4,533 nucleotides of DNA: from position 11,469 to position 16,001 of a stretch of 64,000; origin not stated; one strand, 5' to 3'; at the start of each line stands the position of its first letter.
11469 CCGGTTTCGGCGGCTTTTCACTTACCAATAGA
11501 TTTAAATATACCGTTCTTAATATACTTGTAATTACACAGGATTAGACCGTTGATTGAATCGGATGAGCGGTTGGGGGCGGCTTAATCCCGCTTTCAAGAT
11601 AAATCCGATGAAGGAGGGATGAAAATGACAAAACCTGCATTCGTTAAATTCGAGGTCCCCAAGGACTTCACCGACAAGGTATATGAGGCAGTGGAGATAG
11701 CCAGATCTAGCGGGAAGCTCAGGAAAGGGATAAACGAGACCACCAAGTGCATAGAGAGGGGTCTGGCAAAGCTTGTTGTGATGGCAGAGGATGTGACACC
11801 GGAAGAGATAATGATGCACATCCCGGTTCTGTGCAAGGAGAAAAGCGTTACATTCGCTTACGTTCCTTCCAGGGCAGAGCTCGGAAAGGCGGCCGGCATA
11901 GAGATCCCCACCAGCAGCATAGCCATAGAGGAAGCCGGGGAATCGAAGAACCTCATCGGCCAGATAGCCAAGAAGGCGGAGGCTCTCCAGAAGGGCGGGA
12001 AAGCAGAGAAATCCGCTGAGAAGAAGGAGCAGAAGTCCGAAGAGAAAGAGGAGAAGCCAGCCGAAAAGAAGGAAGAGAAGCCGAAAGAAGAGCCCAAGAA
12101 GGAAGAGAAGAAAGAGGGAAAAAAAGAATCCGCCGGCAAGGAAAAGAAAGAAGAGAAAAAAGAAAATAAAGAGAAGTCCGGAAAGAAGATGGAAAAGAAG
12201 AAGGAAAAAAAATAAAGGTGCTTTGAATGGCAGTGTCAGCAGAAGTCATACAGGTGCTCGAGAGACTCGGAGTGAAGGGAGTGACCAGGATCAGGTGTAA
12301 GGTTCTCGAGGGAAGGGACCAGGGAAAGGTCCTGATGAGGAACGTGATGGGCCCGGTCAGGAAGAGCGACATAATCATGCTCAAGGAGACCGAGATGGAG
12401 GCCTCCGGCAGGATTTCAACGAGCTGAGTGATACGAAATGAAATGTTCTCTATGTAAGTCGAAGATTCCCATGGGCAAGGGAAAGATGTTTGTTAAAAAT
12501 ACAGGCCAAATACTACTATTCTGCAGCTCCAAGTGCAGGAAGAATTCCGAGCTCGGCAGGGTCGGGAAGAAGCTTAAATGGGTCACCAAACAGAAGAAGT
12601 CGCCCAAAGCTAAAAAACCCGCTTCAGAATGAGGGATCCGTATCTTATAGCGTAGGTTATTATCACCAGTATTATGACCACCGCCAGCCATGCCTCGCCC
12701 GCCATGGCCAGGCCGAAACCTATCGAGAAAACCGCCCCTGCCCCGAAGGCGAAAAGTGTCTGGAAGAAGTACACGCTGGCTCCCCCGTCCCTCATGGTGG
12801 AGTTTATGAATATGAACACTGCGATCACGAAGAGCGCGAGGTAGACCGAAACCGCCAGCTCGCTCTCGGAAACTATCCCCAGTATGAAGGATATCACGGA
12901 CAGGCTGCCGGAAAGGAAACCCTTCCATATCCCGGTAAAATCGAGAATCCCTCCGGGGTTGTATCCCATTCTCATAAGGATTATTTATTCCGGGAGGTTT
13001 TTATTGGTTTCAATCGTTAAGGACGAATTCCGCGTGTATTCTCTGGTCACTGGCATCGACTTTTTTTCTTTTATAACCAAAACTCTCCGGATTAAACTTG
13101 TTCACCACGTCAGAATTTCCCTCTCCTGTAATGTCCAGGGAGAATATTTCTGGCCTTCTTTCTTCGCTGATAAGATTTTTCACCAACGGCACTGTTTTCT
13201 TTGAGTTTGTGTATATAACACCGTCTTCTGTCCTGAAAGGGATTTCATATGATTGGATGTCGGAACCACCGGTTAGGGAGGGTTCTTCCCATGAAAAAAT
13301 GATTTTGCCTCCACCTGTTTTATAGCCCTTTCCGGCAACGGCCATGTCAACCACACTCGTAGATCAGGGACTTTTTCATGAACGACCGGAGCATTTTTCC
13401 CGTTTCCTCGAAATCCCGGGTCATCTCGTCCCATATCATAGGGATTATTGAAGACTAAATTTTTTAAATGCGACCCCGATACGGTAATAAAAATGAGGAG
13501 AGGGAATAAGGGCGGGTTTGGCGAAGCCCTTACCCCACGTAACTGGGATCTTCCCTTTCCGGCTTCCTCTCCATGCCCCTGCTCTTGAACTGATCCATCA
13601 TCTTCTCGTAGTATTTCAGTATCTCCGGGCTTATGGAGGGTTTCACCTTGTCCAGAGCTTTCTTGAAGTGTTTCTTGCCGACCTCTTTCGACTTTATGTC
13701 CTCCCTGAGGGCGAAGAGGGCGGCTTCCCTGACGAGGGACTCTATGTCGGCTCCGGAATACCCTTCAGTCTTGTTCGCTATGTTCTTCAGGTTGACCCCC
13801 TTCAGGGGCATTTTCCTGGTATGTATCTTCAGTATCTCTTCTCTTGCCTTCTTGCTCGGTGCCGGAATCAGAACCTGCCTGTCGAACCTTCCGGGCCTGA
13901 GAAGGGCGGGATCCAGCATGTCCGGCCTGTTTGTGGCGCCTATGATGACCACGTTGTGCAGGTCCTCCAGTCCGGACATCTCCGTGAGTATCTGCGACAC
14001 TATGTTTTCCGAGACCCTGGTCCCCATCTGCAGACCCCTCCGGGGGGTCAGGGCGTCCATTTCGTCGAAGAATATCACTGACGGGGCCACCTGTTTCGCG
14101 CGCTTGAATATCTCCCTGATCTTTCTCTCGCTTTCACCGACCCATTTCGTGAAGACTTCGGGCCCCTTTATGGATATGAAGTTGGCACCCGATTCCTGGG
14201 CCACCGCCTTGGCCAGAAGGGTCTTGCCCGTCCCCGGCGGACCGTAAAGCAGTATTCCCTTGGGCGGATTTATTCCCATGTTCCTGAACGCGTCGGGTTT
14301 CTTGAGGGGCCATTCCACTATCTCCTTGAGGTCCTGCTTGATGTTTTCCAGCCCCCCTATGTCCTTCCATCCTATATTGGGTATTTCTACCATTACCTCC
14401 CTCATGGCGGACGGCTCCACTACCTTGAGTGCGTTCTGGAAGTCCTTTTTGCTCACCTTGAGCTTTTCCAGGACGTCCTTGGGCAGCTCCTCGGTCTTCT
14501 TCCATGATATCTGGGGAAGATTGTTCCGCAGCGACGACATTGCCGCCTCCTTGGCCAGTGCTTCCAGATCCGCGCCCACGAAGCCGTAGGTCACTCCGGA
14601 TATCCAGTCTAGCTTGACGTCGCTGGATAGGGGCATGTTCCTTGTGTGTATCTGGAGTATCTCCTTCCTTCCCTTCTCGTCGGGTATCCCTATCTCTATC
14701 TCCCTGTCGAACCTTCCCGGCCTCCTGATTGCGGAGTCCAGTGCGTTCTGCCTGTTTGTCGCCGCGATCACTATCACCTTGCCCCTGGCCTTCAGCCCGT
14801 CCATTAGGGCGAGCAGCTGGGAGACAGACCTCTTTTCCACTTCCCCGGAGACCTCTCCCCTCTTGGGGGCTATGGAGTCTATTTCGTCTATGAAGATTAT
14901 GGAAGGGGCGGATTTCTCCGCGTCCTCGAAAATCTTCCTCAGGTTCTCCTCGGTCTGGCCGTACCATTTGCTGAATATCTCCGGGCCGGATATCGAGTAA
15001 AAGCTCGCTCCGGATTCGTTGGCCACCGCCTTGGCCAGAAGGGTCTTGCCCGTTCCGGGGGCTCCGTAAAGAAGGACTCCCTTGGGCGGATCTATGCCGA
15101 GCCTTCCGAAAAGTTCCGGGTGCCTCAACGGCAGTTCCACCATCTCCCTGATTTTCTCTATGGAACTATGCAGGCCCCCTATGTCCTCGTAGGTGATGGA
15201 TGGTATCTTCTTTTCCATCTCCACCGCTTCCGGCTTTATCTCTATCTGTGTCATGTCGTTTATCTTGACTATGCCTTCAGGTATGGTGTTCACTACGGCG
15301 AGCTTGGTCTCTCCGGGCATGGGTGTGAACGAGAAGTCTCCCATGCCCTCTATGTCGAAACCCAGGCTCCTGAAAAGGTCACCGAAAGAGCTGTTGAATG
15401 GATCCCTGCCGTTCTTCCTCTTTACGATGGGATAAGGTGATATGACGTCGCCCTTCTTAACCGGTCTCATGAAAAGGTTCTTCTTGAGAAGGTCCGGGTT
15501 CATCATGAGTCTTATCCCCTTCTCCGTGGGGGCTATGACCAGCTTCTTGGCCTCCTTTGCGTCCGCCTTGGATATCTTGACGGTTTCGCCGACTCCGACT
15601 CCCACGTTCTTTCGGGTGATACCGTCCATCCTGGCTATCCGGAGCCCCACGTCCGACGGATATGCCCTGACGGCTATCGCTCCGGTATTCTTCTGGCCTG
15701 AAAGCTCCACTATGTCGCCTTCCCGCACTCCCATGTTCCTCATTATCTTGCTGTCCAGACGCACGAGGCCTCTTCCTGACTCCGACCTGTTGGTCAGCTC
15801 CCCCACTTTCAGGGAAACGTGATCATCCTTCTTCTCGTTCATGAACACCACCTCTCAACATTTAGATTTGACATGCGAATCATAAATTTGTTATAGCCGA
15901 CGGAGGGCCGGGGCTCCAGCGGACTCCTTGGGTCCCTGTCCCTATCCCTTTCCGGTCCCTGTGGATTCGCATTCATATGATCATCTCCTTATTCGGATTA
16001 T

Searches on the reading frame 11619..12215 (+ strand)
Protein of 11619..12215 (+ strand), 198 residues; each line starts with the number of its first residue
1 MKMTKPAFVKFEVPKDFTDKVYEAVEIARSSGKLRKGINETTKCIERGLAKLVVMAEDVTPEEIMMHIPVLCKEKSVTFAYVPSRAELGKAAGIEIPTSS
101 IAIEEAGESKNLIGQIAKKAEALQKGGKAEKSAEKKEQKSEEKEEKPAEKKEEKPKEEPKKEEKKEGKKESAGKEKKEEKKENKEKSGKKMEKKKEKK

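Call 11: search_protein_families(library=pfam, proteins=[window:11619-12215:+])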
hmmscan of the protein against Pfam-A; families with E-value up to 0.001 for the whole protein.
window:11619-12215:+ (198 aa): 1 family
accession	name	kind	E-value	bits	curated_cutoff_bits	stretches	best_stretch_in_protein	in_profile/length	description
PF01248.31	Ribosomal_L7Ae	-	1.3e-28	98.9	22.1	1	19-112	1-94/95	Ribosomal protein L7Ae/L30e/S12e/Gadd45 family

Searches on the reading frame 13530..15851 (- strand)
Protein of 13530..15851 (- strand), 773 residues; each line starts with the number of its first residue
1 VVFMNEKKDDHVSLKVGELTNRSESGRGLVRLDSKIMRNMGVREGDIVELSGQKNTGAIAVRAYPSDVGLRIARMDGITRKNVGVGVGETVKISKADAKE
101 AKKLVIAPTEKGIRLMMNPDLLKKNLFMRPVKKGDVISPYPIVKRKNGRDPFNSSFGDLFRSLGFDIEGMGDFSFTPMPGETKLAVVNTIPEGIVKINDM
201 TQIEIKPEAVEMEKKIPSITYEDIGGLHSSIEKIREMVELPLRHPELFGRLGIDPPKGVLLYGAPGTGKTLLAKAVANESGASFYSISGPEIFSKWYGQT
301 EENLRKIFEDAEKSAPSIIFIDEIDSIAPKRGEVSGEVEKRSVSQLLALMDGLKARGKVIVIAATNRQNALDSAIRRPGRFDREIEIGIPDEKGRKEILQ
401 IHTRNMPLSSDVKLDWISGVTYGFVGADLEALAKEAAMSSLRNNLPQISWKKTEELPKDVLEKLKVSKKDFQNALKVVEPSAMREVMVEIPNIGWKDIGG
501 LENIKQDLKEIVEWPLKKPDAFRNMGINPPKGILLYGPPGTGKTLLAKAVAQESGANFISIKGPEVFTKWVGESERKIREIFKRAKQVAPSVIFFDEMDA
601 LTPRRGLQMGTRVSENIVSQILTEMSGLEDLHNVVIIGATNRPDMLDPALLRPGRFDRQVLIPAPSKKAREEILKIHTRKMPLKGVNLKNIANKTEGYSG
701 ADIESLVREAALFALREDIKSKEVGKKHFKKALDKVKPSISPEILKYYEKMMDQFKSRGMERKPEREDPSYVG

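Call 66: search_protein_families(library=pfam, proteins=[window:13530-15851:-], max_evalue=0.001)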
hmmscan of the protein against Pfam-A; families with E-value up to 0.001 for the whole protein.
window:13530-15851:- (773 aa): 39 families (the best 25 are shown)
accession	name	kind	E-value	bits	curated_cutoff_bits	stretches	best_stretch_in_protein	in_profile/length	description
PF00004.35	AAA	-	3.9e-96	318.9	21.2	2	259-388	1-130/131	ATPase family associated with various cellular activities (AAA)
PF17862.7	AAA_lid_3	-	3.8e-30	103.5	27.2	2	686-730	2-44/45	AAA+ lid domain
PF02359.24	CDC48_N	-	3.8e-23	81.9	35.1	1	14-97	2-84/85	Cell division protein 48 (CDC48), N-terminal domain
PF05496.18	RuvB_N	-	2.2e-16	60.5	27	2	258-334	35-103/159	Holliday junction DNA helicase RuvB P-loop domain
PF13191.12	AAA_16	-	1.2e-14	55.6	32.6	2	247-362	15-138/167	AAA ATPase domain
PF06068.19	TIP49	-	1.9e-13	50.8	23.8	2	531-585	51-106/347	TIP49 P-loop domain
PF13401.12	AAA_22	-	2.4e-10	41.2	27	0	533-563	8-41/130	AAA domain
PF07728.20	AAA_5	-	1.7e-09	38.2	22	0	533-650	2-135/139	AAA domain (dynein-related subfamily)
PF13671.12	AAA_33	-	1.9e-09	38.4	27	0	259-371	2-84/143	AAA domain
PF13173.12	AAA_14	-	1.7e-08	35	27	0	259-328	5-75/129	AAA domain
PF07724.20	AAA_2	-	2.6e-08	34.5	27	0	260-352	7-101/166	AAA domain (Cdc48 subfamily)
PF13521.12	AAA_28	-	3.3e-08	34.3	27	0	259-310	2-52/164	AAA domain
PF20720.3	nSTAND3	-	3.6e-08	33.7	27.2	0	259-402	20-152/155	Novel STAND NTPase 3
PF02933.23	CDC48_2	-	4.5e-08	33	22.4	1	120-211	8-63/64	Cell division protein 48 (CDC48), domain 2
PF09336.16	Vps4_C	-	1.5e-07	31.7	21.3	0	717-755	22-60/61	Vps4 C terminal oligomerisation domain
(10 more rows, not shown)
